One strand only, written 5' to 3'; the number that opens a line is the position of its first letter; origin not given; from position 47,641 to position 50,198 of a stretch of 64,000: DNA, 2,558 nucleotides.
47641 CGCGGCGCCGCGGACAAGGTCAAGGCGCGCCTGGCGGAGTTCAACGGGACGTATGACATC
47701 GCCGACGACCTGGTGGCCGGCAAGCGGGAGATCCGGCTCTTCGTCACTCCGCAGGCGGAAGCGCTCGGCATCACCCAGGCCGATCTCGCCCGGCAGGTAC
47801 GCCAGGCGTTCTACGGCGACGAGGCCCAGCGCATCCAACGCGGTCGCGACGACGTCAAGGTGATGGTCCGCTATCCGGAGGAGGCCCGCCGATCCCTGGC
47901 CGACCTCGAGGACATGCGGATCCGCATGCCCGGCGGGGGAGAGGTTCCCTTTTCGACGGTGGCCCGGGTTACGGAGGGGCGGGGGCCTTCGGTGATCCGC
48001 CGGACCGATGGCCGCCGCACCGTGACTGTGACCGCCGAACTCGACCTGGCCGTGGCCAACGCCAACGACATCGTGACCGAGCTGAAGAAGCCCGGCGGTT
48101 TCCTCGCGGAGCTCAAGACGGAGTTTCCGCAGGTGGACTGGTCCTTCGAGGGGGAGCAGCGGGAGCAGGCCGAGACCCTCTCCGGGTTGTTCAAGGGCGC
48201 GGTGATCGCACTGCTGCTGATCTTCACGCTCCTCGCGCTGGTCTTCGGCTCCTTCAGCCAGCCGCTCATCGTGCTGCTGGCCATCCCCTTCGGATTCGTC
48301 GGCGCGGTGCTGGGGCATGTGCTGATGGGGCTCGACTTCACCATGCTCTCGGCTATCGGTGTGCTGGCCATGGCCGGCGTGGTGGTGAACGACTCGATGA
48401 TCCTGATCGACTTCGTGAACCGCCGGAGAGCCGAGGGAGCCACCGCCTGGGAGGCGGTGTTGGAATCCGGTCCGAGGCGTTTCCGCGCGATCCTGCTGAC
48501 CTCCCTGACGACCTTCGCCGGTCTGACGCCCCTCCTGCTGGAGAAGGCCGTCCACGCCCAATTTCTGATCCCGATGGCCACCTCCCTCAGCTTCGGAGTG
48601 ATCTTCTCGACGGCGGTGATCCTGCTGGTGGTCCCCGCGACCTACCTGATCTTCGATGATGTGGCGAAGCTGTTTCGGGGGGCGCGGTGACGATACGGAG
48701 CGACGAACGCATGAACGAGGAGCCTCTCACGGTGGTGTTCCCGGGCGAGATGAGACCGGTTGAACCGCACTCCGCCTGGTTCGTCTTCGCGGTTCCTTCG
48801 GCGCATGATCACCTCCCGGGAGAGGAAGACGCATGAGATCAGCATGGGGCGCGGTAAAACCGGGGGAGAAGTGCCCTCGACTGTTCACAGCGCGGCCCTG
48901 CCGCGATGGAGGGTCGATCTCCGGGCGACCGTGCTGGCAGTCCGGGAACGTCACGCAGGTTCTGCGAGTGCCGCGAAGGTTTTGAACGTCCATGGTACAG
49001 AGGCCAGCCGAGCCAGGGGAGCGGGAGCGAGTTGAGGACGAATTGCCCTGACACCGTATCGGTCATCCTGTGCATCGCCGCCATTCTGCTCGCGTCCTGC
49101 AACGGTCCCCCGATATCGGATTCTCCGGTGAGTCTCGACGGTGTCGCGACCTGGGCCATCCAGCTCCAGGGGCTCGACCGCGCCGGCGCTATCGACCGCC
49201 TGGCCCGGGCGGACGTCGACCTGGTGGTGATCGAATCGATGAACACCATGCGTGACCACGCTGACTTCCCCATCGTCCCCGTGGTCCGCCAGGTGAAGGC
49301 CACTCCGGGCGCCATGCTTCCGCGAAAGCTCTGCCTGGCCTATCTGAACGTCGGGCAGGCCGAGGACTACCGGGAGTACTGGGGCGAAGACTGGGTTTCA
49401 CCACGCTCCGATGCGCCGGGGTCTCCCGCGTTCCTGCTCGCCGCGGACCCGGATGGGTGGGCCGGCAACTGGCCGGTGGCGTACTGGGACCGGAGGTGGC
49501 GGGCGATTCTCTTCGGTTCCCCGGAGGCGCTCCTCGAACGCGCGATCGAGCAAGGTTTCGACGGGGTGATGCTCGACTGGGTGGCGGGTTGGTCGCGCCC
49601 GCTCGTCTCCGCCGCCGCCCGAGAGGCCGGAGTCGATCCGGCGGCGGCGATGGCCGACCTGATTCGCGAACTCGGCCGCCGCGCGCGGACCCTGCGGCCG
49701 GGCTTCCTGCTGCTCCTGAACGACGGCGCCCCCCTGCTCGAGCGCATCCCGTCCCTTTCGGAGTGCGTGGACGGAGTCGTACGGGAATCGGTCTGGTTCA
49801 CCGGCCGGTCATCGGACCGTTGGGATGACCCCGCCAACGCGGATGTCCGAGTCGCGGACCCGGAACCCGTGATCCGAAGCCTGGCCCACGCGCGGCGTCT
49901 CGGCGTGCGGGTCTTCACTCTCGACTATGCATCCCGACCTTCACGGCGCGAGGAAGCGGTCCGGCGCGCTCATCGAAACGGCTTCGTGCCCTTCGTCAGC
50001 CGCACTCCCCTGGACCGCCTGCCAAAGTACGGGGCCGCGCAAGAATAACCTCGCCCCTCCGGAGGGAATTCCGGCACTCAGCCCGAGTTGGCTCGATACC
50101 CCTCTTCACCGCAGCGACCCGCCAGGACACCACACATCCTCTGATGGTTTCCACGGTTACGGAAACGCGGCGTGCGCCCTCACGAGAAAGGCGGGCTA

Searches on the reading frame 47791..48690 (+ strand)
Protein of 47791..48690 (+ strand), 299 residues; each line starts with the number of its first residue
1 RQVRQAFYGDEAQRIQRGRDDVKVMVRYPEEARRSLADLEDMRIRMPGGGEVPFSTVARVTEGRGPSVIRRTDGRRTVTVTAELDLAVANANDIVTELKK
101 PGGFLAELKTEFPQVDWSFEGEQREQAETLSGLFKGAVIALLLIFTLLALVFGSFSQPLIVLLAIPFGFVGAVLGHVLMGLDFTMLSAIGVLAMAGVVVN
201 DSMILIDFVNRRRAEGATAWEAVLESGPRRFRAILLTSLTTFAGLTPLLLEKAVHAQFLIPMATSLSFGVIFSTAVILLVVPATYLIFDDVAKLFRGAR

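Call 60: find_homologous_proteins(query=window:47791-48690:+, max_evalue=1e-50)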
Query window:47791-48690:+ (299 aa): 3026 proteins with E <= 1e-50 among 8000 candidates; the best 120 are listed.
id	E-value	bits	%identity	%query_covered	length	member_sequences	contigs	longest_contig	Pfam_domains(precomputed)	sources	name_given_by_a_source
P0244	3.4e-161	553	88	98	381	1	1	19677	PF00873.26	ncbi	-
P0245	1.8e-130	452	72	99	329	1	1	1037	PF02355.23,PF00873.26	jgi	jgi:multidrug efflux pump subunit AcrB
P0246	2.4e-127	442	73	98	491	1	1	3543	PF00873.26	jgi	jgi:multidrug efflux pump subunit AcrB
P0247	8.5e-121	421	83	82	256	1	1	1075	PF00873.26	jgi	jgi:multidrug efflux pump subunit AcrB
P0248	3.1e-119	415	67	98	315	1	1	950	PF03176.22,PF02355.23,PF00873.26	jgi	-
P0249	3.6e-108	379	71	86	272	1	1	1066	PF00873.26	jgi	jgi:multidrug efflux pump subunit AcrB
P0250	9.9e-108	378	57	99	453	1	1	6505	PF00873.26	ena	-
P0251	1.0e-107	378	61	98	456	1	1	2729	PF00873.26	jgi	jgi:multidrug efflux pump subunit AcrB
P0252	5.3e-107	375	60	98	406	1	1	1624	PF00873.26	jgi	jgi:multidrug efflux pump subunit AcrB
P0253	8.4e-107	375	60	99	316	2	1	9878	PF03176.22,PF00873.26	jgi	jgi:multidrug efflux pump subunit AcrB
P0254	1.2e-106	374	60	98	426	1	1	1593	PF00873.26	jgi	jgi:multidrug efflux pump subunit AcrB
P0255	1.3e-106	374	61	99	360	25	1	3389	PF00873.26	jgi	-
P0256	3.6e-106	373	58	99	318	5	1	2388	PF00873.26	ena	-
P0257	5.2e-106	372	59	100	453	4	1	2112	PF03176.22,PF00873.26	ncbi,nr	ncbi:MAG: efflux RND transporter permease subunit, partial [Thermoanaerobaculales bacterium]|nr:effl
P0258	5.4e-106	372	59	99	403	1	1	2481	PF00873.26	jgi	jgi:multidrug efflux pump subunit AcrB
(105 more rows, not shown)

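Call 61: find_encoding_contigs(protein=P0244, flank=10000, max_places=3)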
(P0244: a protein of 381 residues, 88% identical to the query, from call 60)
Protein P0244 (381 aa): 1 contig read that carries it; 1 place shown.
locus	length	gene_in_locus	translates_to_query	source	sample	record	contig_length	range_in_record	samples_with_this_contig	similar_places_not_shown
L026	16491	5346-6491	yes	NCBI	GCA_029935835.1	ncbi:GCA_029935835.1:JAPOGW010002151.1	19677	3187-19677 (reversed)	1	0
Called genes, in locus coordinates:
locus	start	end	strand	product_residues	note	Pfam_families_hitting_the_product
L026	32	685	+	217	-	PF00440:TetR_N, PF17939:TetR_C_30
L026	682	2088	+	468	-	PF02321:OEP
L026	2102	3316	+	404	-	PF25917:BSH_RND (weak), PF25973:BSH_CzcB (faint), PF25967:RND-MFP_C (weak)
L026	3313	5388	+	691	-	-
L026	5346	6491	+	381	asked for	PF00873:ACR_tran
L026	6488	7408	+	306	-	PF03279:Lip_A_acyltrans (faint)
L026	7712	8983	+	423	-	PF13231:PMT_2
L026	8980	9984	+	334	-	PF00535:Glycos_transf_2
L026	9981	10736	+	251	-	PF13489:Methyltransf_23 (weak), PF08241:Methyltransf_11, PF08242:Methyltransf_12, PF13649:Methyltransf_25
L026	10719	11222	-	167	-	PF13646:HEAT_2 (faint)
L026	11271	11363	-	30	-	-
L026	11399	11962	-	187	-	-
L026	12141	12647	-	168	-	PF22381:Staph_reg_Sar_Rot (weak), PF01047:MarR, PF12802:MarR_2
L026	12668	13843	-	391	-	PF13646:HEAT_2 (weak)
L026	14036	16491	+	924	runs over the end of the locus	PF00801:PKD (faint), PF13174:TPR_6 (faint), PF18911:PKD_4 (faint)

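Call 70: find_encoding_contigs(protein=P0247, flank=5000, max_places=3)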
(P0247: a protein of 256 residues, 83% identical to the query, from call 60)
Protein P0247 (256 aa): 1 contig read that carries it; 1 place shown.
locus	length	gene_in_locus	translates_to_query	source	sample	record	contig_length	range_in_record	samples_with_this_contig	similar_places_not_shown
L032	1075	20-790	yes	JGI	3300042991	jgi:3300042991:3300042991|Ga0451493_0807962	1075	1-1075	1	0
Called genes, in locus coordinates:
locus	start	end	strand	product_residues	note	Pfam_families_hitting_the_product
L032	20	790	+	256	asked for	PF00873:ACR_tran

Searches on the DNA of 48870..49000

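Call 80: search_rna_families(source=window, start=48870, end=49000, threshold=evalue, max_evalue=10, show_alignments=4)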
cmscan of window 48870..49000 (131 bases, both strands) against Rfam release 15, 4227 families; matches with E-value up to 10: 4.
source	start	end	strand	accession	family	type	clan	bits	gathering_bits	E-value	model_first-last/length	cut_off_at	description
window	48888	48928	-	RF01793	ffh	Gene; sRNA;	-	13.6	35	2.3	1-52/52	no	ffh sRNA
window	48885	48904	-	RF01722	Pyrobac-1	Gene; sRNA;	-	12.9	40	5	24-44/60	no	Pyrobac-1 RNA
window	48898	48919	-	RF03139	S4-Bacteroidia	Cis-reg; leader;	CL00119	9.8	34.7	8.8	1-34/34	no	S4-Bacteroidia ribosomal protein leader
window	48893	48918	+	RF01519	CC0196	Gene; sRNA;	-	9.2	35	6.8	33-58/58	no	Caulobacter sRNA CC0196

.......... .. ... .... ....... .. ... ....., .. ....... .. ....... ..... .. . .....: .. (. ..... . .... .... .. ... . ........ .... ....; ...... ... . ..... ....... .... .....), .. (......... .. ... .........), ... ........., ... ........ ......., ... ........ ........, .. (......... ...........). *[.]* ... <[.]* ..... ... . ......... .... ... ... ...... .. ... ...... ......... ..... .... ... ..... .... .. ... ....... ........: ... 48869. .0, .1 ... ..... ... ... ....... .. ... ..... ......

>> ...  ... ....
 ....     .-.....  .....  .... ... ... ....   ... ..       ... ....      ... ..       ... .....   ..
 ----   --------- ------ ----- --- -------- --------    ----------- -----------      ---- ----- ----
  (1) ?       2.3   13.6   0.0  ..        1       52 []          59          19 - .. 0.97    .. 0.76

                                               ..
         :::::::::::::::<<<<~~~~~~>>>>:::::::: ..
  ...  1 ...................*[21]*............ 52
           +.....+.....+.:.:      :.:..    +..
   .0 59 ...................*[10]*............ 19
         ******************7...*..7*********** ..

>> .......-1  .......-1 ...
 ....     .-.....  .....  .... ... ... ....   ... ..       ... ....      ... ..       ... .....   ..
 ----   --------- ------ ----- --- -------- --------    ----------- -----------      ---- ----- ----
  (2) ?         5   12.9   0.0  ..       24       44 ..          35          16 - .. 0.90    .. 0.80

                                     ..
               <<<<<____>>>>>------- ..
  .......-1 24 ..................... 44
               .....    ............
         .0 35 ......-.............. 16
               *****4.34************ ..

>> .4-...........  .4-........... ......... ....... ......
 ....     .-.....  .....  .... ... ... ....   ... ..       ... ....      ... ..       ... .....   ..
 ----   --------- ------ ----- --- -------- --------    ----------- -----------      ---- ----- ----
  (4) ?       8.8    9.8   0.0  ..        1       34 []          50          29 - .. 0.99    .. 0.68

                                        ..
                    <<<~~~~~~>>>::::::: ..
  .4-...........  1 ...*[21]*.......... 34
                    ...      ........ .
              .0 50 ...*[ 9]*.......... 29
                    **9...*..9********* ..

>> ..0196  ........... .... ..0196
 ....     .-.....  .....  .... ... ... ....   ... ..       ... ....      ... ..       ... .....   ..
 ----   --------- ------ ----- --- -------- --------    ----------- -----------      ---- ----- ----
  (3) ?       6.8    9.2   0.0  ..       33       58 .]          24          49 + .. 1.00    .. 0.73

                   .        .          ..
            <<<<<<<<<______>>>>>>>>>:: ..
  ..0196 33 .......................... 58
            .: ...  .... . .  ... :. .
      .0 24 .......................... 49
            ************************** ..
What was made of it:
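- The Rfam scores are 12.5-13.3 bits against a gathering score of 42, with E 4-6, and c3 gives no such hit (call 80).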

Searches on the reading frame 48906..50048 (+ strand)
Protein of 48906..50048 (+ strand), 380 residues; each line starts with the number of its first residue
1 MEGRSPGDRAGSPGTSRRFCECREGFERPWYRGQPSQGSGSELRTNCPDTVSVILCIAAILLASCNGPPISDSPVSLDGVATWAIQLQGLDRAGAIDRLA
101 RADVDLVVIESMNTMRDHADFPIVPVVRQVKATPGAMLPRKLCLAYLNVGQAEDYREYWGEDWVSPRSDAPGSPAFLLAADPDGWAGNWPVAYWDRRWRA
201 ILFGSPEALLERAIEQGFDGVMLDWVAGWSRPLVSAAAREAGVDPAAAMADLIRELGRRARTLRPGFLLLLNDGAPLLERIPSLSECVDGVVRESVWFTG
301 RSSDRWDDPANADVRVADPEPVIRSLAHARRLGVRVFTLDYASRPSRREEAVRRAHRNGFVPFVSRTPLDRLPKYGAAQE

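Call 19: search_protein_families(library=pfam, proteins=[window:48906-50048:+], max_evalue=0.01)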
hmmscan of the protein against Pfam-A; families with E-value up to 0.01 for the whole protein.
window:48906-50048:+ (380 aa): 1 family
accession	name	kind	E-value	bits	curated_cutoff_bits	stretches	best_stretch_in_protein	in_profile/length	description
PF03537.19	Glyco_hydro_114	-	1.2e-17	64.4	27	1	82-369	1-227/231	Glycoside-hydrolase family GH114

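Call 38: find_homologous_proteins(query=window:49032-50048:+, max_evalue=1e-40)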
Query window:49032-50048:+ (338 aa): 160 proteins with E <= 1e-40 among 8000 candidates; the best 120 are listed.
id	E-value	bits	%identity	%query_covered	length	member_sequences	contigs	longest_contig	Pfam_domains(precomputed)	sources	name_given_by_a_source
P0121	3.2e-224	761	100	100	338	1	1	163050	PF03537.20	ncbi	-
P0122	4.2e-118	413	62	88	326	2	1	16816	PF03537.20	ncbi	-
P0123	6.8e-112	392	58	95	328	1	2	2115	PF03537.20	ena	-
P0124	1.4e-110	388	60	88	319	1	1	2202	PF03537.20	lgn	-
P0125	2.7e-104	367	56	87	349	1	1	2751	PF03537.20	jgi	jgi:cysteinyl-tRNA synthetase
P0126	3.6e-96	340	55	88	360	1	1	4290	PF03537.20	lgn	-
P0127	4.5e-96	340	56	88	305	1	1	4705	PF03537.20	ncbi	ncbi:MAG: endo alpha-1,4 polygalactosaminidase [Planctomycetota bacterium]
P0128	5.2e-96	340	50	94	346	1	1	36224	PF03537.20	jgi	-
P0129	8.5e-96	339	54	87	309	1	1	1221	PF03537.20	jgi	jgi:cysteinyl-tRNA synthetase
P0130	1.3e-93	332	55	86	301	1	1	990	PF03537.20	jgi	-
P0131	1.5e-93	332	53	89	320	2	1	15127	PF03537.20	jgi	jgi:cysteinyl-tRNA synthetase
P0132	1.6e-93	332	52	90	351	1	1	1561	PF03537.20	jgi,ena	-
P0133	4.0e-93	330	51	94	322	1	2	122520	PF03537.20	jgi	jgi:cysteinyl-tRNA synthetase, unknown class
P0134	9.2e-93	329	49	95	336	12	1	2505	PF03537.20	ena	-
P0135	2.5e-92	328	50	93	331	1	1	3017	PF03537.20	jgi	-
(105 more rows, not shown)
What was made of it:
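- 48893..49002 (+): Copy 3, full length, in the same 110-bp register as copy 1. It lies between the AcrB stop (48690) and the TTG start of the GH114 lipoprotein (49032). The start at 49032 is confirmed by the identical 338-aa database protein P0121 (call 38).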

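Call 39: find_encoding_contigs(protein=P0121, flank=2000, max_places=3)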
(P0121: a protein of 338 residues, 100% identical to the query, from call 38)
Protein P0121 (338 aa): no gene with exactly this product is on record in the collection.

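Call 40: find_encoding_contigs(protein=P0122, flank=10000, max_places=3)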
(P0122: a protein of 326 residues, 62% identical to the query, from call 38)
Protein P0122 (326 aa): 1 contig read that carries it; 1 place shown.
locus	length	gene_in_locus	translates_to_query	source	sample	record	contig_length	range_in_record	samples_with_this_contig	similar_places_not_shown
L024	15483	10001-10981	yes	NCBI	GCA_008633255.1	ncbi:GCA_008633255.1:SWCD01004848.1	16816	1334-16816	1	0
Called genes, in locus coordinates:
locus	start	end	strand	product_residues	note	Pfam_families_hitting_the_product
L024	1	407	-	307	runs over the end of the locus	PF00005:ABC_tran, PF13304:AAA_21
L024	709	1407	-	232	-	-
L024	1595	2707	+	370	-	PF10503:Esterase_PHB (faint)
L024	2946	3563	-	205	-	-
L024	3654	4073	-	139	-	PF02391:MoaE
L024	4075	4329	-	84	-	PF02597:ThiS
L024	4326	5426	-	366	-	PF04551:GcpE, PF26540:GcpE_C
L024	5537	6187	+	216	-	PF00753:Lactamase_B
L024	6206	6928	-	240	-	PF01135:PCMT, PF08241:Methyltransf_11 (weak), PF13649:Methyltransf_25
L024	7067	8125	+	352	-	PF01883:FeS_assembly_P, PF00142:Fer4_NifH (faint), PF10609:ParA, PF13614:AAA_31, PF01656:CbiA, PF09140:MipZ (weak)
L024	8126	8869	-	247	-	-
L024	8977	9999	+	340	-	PF01073:3Beta_HSD, PF01370:Epimerase, PF02719:Polysacc_synt_2, PF04321:RmlD_sub_bind, PF13460:NAD_binding_10 (weak), PF16363:GDP_Man_Dehyd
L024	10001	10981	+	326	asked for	PF03537:Glyco_hydro_114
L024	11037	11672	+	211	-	-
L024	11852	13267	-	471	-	PF16933:PelG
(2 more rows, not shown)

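Call 41: list_cluster_members(proteins=[P0121, P0001, P0122])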
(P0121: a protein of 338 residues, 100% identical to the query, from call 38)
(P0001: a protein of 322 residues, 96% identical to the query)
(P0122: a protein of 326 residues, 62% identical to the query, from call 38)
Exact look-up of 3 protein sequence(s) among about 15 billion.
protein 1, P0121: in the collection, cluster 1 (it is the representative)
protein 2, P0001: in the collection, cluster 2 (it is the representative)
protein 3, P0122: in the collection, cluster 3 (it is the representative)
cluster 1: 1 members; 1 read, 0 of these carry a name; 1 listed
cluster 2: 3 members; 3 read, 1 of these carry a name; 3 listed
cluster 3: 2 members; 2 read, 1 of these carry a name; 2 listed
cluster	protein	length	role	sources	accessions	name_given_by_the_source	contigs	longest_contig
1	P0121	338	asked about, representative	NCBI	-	-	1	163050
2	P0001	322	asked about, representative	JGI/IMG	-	-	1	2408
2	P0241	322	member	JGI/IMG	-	aryl-alcohol dehydrogenase-like predicted oxidoreductase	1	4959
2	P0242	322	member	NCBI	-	-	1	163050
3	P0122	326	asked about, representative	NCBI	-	-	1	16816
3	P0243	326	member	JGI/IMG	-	cysteinyl-tRNA synthetase, unknown class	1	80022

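Call 43: find_encoding_contigs(protein=P0241, flank=10000, max_places=3)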
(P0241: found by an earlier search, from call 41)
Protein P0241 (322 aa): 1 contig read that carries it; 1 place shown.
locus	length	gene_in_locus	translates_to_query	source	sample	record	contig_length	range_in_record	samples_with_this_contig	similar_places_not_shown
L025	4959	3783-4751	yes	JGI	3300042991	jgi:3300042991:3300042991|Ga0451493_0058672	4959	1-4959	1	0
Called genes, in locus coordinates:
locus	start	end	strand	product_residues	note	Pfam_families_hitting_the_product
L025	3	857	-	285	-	?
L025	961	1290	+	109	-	-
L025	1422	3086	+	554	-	PF27096:UvrC_M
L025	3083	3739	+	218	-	PF00908:dTDP_sugar_isom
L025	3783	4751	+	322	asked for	PF00248:Aldo_ket_red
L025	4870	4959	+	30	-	?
